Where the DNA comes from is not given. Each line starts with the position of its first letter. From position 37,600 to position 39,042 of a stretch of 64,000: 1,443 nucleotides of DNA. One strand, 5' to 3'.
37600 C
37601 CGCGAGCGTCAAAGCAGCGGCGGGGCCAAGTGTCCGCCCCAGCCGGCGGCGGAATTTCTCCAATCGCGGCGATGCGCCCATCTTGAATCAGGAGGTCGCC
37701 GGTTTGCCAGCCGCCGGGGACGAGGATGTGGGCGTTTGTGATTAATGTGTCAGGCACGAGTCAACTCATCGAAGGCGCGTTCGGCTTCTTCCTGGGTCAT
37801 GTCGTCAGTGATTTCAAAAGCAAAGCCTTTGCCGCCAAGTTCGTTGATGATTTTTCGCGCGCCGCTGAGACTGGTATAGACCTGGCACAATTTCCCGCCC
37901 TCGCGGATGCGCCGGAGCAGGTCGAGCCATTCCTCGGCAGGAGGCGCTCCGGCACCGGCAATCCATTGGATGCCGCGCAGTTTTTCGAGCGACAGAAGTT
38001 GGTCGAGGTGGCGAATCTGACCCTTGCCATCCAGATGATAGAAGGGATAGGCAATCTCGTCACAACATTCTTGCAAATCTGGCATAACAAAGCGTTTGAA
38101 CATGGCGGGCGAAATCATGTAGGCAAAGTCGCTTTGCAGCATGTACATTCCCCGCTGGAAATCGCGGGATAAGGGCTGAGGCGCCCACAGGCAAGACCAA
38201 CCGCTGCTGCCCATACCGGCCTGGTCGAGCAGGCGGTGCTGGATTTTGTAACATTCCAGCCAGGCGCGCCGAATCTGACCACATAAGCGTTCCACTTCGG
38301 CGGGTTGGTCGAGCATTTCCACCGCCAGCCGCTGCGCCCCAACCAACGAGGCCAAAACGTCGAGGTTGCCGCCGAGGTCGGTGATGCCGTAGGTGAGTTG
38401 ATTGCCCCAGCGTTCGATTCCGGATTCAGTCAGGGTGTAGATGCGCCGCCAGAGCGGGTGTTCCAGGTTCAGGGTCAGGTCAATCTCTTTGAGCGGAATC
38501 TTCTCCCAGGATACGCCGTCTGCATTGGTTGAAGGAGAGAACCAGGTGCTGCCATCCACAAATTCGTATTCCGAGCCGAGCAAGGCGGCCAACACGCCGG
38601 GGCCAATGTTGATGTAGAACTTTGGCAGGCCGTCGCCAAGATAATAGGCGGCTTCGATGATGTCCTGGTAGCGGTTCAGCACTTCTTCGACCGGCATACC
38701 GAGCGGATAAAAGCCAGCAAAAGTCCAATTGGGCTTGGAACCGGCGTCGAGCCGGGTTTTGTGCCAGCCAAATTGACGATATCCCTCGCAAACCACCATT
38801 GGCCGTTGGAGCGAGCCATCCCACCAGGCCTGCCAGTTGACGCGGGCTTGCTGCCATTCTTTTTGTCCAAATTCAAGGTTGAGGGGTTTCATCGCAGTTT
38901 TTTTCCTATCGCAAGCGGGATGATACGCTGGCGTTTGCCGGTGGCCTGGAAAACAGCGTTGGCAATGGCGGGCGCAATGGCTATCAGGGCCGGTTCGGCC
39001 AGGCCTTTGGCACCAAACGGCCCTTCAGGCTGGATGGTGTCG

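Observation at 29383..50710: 19-gene co-directional catabolic island built around YgeW/YgeY/SsnA/XdhD-like genes plus unexpected partners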

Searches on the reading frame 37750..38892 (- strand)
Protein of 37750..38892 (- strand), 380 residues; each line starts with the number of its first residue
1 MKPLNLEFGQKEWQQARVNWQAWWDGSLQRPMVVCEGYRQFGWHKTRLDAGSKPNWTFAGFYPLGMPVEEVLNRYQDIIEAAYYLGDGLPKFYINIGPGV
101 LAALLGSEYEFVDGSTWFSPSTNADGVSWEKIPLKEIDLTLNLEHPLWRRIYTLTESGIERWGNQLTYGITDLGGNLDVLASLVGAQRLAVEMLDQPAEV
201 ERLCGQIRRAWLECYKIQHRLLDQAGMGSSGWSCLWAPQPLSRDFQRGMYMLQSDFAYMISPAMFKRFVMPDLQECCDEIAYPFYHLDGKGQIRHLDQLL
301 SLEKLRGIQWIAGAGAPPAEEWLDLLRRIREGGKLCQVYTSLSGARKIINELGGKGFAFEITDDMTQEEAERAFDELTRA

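Call 4: search_protein_families(library=pfam, proteins=[window:37750-38892:-])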
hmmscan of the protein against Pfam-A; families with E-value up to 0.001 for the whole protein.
window:37750-38892:- (380 aa): 0 families

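Call 6: search_protein_families(library=ncbifam, proteins=[window:37750-38892:-], max_evalue=1e-8)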
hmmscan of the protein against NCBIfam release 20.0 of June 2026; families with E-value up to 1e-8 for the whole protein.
window:37750-38892:- (380 aa): 0 families

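Call 12: find_encoding_contigs(protein=window:37750-38892:-, flank=10000, max_places=6)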
Protein window:37750-38892:- (380 aa): 1 contig read that carries it; 1 place shown.
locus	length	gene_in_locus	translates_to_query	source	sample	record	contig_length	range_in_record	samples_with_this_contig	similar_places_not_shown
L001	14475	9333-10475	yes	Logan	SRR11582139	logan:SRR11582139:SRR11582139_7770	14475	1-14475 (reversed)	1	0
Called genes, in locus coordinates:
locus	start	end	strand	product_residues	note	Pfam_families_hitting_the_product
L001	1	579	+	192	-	?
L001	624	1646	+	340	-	PF00676:E1_dh, PF00456:Transketolase_N (weak)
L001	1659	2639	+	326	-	PF02779:Transket_pyr, PF02780:Transketolase_C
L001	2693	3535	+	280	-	PF01261:AP_endonuc_2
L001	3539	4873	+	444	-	PF00364:Biotin_lipoyl, PF02817:E3_binding, PF00198:2-oxoacid_dh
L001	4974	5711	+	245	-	PF00106:adh_short, PF08659:KR, PF13561:adh_short_C2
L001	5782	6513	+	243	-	PF00106:adh_short, PF08659:KR, PF13561:adh_short_C2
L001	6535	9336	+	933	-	PF00111:Fer2 (weak), PF01799:Fer2_2, PF01315:Ald_Xan_dh_C, PF02738:MoCoBD_1, PF20256:MoCoBD_2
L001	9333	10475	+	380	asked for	-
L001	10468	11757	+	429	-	PF07969:Amidohydro_3 (faint), PF01979:Amidohydro_1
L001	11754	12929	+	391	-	PF01208:URO-D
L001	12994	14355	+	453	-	PF20695:UbiD_N, PF01977:UbiD, PF20696:UbiD_C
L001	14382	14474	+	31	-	?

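Call 28: find_homologous_proteins(query=window:37750-38892:-, max_evalue=0.00001)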
Query window:37750-38892:- (380 aa): 1465 proteins with E <= 0.00001 among 8000 candidates; the best 120 are listed.
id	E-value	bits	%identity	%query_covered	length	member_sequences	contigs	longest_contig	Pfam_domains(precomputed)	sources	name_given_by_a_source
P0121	8.4e-265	896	100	100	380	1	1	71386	-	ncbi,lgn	-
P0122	1.1e-222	757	84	100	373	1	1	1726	-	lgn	-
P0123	2.6e-222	756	85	100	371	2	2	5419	-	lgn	-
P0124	8.4e-215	731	81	100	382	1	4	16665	-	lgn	-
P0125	1.6e-209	714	80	100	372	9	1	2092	-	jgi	-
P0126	2.0e-206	704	78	100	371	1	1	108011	-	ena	-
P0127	1.6e-203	694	77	99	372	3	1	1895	-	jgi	jgi:hypothetical protein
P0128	2.1e-181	622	69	99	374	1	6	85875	-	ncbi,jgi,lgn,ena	-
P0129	5.3e-180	617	69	100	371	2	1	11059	-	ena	-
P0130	1.2e-164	566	65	100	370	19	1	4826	-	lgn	-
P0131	1.4e-144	500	61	91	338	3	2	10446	-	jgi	jgi:5-methyltetrahydrofolate--homocysteine methyltransferase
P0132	2.4e-144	499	58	100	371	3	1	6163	-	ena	-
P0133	2.0e-138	480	56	99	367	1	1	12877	-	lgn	-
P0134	1.9e-137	477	56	99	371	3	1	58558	-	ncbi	-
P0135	2.7e-135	470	55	96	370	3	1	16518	-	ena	-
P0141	1.3e-120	421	50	97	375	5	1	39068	-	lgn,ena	-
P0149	4.7e-105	370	48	97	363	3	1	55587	-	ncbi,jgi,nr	ncbi:MAG: hypothetical protein GXP39_17655 [Chloroflexi bacterium]|nr:hypothetical protein [Chlorofl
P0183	7.9e-101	356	47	97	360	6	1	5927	PF01208.24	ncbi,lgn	-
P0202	9.3e-100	353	47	97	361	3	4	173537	-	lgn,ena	-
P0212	2.0e-99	352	44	98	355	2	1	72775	-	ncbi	-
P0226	8.8e-99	349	46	97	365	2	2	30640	PF01208.24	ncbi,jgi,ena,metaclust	metaclust:\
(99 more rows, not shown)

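Call 29: find_encoding_contigs(protein=P0128, flank=10000, max_places=2)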
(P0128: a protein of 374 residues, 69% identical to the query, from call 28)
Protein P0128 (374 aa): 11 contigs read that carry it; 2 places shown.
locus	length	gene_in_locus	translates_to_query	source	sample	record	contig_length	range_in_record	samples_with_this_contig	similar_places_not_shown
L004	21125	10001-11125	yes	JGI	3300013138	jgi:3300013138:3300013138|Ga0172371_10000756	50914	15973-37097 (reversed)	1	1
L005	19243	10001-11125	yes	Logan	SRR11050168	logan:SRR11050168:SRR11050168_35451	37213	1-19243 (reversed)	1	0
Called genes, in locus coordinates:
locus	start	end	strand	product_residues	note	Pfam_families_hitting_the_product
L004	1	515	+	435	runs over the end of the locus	PF01979:Amidohydro_1, PF07969:Amidohydro_3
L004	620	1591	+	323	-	PF00676:E1_dh, PF02775:TPP_enzyme_C (faint)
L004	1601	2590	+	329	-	PF02779:Transket_pyr, PF02780:Transketolase_C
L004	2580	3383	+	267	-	PF23441:SDR (weak), PF00106:adh_short, PF08659:KR, PF13561:adh_short_C2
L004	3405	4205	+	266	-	PF01261:AP_endonuc_2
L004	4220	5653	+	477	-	PF00364:Biotin_lipoyl, PF02817:E3_binding, PF00198:2-oxoacid_dh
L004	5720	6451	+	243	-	PF00106:adh_short, PF08659:KR, PF23441:SDR (faint), PF13561:adh_short_C2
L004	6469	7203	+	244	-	PF00106:adh_short, PF08659:KR, PF23441:SDR (faint), PF13561:adh_short_C2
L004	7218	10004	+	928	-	PF00111:Fer2 (weak), PF01799:Fer2_2, PF01315:Ald_Xan_dh_C, PF02738:MoCoBD_1, PF20256:MoCoBD_2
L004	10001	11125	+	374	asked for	-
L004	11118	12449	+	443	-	PF01979:Amidohydro_1, PF07969:Amidohydro_3 (faint)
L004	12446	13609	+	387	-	PF01208:URO-D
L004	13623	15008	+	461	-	PF20695:UbiD_N, PF01977:UbiD, PF20696:UbiD_C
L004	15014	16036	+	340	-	PF00296:Bac_luciferase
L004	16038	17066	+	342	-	PF00389:2-Hacid_dh, PF02826:2-Hacid_dh_C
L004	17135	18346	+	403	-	PF04389:Peptidase_M28 (faint), PF01546:Peptidase_M20, PF07687:M20_dimer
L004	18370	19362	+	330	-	PF02729:OTCace_N, PF00185:OTCace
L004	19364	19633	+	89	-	-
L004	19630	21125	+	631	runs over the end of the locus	PF02730:AFOR_N, PF01314:AFOR_C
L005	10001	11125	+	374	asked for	-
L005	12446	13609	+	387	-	PF01208:URO-D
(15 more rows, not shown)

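Call 30: find_encoding_contigs(protein=P0134, flank=10000, max_places=2)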
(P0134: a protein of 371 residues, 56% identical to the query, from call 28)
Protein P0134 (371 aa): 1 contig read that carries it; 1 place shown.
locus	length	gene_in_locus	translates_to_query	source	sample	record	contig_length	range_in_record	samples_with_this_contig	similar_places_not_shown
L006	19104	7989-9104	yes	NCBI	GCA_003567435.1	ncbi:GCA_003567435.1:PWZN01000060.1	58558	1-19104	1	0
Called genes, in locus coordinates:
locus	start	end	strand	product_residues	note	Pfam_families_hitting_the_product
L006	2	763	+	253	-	?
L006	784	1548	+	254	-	PF00106:adh_short, PF08659:KR, PF13561:adh_short_C2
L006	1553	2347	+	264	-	PF01261:AP_endonuc_2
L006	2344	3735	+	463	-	PF00364:Biotin_lipoyl, PF02817:E3_binding, PF00198:2-oxoacid_dh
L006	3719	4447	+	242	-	PF00106:adh_short, PF08659:KR, PF13561:adh_short_C2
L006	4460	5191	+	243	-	PF00106:adh_short, PF08659:KR, PF23441:SDR (weak), PF13561:adh_short_C2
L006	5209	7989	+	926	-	PF00111:Fer2, PF01799:Fer2_2, PF01315:Ald_Xan_dh_C, PF02738:MoCoBD_1, PF20256:MoCoBD_2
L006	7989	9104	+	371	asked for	-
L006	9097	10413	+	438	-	PF07969:Amidohydro_3 (faint), PF01979:Amidohydro_1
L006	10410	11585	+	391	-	PF01208:URO-D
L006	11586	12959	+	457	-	PF20695:UbiD_N, PF01977:UbiD, PF20696:UbiD_C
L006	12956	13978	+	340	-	PF00296:Bac_luciferase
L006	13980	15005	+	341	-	PF00389:2-Hacid_dh, PF02826:2-Hacid_dh_C, PF07991:KARI_N (weak)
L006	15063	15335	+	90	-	-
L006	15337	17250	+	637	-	PF02730:AFOR_N, PF01314:AFOR_C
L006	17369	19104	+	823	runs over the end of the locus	PF13802:Gal_mutarotas_2, PF01055:Glyco_hydro_31_2nd, PF21365:Glyco_hydro_31_3rd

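Call 31: find_encoding_contigs(protein=P0141, flank=10000, max_places=2)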
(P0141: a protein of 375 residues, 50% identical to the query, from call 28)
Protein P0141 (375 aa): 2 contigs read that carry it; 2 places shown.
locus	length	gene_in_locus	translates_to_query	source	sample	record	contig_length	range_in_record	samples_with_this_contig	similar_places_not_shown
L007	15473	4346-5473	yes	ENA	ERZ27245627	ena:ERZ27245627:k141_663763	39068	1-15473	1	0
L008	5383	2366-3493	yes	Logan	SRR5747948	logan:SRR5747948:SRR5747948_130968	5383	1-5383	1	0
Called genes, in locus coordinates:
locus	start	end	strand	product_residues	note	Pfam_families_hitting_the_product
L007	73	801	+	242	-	PF00106:adh_short, PF08659:KR, PF23441:SDR, PF13561:adh_short_C2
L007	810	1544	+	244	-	PF00106:adh_short, PF08659:KR, PF23441:SDR, PF13561:adh_short_C2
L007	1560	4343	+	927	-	PF00111:Fer2 (weak), PF01799:Fer2_2, PF01315:Ald_Xan_dh_C, PF02738:MoCoBD_1, PF20256:MoCoBD_2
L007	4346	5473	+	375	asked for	-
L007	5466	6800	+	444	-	PF01979:Amidohydro_1, PF07969:Amidohydro_3 (faint)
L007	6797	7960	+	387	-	PF01208:URO-D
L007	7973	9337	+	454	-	PF20695:UbiD_N, PF01977:UbiD, PF20696:UbiD_C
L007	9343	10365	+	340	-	PF00296:Bac_luciferase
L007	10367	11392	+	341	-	PF00389:2-Hacid_dh, PF02826:2-Hacid_dh_C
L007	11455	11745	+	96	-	-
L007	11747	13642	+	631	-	PF02730:AFOR_N, PF01314:AFOR_C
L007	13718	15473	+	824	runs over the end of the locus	PF13802:Gal_mutarotas_2, PF01055:Glyco_hydro_31_2nd, PF21365:Glyco_hydro_31_3rd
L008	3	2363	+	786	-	?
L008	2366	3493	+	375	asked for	-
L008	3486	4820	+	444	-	PF01979:Amidohydro_1, PF07969:Amidohydro_3 (faint)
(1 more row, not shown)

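Call 33: find_encoding_contigs(protein=P0149, flank=10000, max_places=1)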
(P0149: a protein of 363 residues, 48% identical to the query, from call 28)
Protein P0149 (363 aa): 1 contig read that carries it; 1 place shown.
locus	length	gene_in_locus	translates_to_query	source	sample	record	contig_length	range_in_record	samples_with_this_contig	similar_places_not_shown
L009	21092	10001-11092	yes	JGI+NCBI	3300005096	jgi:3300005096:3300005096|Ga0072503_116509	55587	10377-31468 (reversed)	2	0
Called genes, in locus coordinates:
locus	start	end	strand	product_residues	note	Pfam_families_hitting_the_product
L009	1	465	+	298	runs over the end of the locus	PF00528:BPD_transp_1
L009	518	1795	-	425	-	PF00155:Aminotran_1_2 (weak), PF01041:DegT_DnrJ_EryC1, PF01212:Beta_elim_lyase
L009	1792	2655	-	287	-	PF04909:Amidohydro_2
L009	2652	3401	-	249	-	PF04909:Amidohydro_2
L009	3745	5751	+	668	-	PF13620:CarboxypepD_reg, PF13365:Trypsin_2 (weak), PF08239:SH3_3 (weak)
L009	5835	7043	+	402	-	PF01408:GFO_IDH_MocA, PF02894:GFO_IDH_MocA_C (faint), PF21252:Glyco_hydro_109_C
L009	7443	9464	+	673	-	-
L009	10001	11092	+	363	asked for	-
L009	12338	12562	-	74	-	-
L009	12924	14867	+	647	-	PF01558:POR, PF01855:POR_N, PF02780:Transketolase_C, PF17147:PFOR_II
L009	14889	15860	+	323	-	PF02775:TPP_enzyme_C, PF12367:PFO_beta_C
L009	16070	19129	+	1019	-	PF01074:Glyco_hydro_38N, PF09261:Alpha-mann_mid, PF07748:Glyco_hydro_38C, PF17677:Glyco_hydro38C2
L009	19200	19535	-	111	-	PF02641:DUF190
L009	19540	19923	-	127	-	PF02537:CRCB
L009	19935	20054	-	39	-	-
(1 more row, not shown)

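Call 34: find_encoding_contigs(protein=P0202, flank=10000, max_places=1)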
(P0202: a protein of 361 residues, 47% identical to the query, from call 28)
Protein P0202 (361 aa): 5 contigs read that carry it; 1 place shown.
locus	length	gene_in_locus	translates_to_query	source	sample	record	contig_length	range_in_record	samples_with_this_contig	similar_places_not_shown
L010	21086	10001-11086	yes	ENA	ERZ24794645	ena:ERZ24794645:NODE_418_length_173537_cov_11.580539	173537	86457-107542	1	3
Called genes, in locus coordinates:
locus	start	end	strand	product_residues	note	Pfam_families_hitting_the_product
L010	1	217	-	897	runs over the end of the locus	PF25788:Ig_Rha78A_N, PF08531:Bac_rhamnosid_N, PF05592:Bac_rhamnosid, PF17389:Bac_rhamnosid6H, PF17390:Bac_rhamnosid_C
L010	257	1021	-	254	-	PF13472:Lipase_GDSL_2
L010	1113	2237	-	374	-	PF01208:URO-D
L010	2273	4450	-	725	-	PF03633:Glyco_hydro_65C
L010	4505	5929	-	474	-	-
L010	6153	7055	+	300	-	PF01261:AP_endonuc_2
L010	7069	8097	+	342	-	PF01408:GFO_IDH_MocA, PF02894:GFO_IDH_MocA_C, PF22725:GFO_IDH_MocA_C3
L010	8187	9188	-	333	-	PF00248:Aldo_ket_red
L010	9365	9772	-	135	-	-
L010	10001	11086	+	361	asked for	-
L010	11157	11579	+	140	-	PF00581:Rhodanese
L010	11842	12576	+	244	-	-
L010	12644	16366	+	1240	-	PF24681:Kelch_KLHDC2_KLHL20_DRC7, PF13854:Kelch_HCF, PF13415:Beta-prop_FBX42, PF13418:Beta-prop_TYW4, PF24681:Kelch_KLHDC2_KLHL20_DRC7, PF24981:Beta-prop_ATRN-LZTR1, PF24681:Kelch_KLHDC2_KLHL20_DRC7, PF24681:Kelch_KLHDC2_KLHL20_DRC7, +9 more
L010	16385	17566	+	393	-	PF21926:FeeM, PF13444:Acetyltransf_5, PF00027:cNMP_binding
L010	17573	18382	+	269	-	PF01135:PCMT (weak), PF13489:Methyltransf_23, PF01209:Ubie_methyltran, PF05175:MTS (weak), PF08241:Methyltransf_11, PF08242:Methyltransf_12, PF13649:Methyltransf_25, PF13847:Methyltransf_31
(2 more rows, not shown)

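Call 35: find_encoding_contigs(protein=P0212, flank=10000, max_places=1)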
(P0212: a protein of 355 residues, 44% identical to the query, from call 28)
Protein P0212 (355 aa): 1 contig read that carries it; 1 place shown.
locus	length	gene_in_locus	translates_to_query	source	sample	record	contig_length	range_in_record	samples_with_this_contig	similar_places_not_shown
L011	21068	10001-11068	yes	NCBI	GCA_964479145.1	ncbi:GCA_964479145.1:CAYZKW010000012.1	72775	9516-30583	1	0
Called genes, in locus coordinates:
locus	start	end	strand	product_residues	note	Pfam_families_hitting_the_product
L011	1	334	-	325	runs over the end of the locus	PF02779:Transket_pyr, PF02780:Transketolase_C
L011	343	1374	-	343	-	PF00676:E1_dh, PF00456:Transketolase_N (faint), PF02775:TPP_enzyme_C (weak)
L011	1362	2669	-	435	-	PF01979:Amidohydro_1, PF07969:Amidohydro_3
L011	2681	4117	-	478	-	PF01979:Amidohydro_1, PF12890:DHOase (weak), PF07969:Amidohydro_3 (weak)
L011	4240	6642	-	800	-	PF13802:Gal_mutarotas_2, PF01055:Glyco_hydro_31_2nd, PF21365:Glyco_hydro_31_3rd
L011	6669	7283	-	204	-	PF13560:HTH_31, PF01381:HTH_3, PF12844:HTH_19, PF13443:HTH_26 (weak), PF07883:Cupin_2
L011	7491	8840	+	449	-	PF20695:UbiD_N, PF01977:UbiD, PF20696:UbiD_C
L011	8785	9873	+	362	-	PF00296:Bac_luciferase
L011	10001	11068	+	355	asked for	-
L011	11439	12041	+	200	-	PF07638:Sigma70_ECF, PF04542:Sigma70_r2, PF08281:Sigma70_r4_2, PF04545:Sigma70_r4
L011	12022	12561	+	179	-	-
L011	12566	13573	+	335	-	PF04519:Bactofilin (weak), PF26514:DUF8173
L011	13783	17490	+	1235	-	PF02811:PHP, PF07733:DNA_pol3_alpha, PF17657:DNA_pol3_finger, PF14579:HHH_6, PF13742:tRNA_anti_2 (weak), PF01336:tRNA_anti-codon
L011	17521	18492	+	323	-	PF00365:PFK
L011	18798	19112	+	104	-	-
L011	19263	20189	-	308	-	-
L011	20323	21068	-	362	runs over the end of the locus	-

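Call 49: search_solved_structures(query=A2, max_evalue=1, show_alignments=1)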
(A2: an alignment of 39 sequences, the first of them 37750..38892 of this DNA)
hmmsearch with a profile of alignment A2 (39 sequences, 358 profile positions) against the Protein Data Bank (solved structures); distinct sequences matched with E-value up to 1: 1.
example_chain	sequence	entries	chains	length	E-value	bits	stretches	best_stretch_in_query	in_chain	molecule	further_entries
3knz_A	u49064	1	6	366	0.77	11.7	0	103-147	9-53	Putative sugar binding protein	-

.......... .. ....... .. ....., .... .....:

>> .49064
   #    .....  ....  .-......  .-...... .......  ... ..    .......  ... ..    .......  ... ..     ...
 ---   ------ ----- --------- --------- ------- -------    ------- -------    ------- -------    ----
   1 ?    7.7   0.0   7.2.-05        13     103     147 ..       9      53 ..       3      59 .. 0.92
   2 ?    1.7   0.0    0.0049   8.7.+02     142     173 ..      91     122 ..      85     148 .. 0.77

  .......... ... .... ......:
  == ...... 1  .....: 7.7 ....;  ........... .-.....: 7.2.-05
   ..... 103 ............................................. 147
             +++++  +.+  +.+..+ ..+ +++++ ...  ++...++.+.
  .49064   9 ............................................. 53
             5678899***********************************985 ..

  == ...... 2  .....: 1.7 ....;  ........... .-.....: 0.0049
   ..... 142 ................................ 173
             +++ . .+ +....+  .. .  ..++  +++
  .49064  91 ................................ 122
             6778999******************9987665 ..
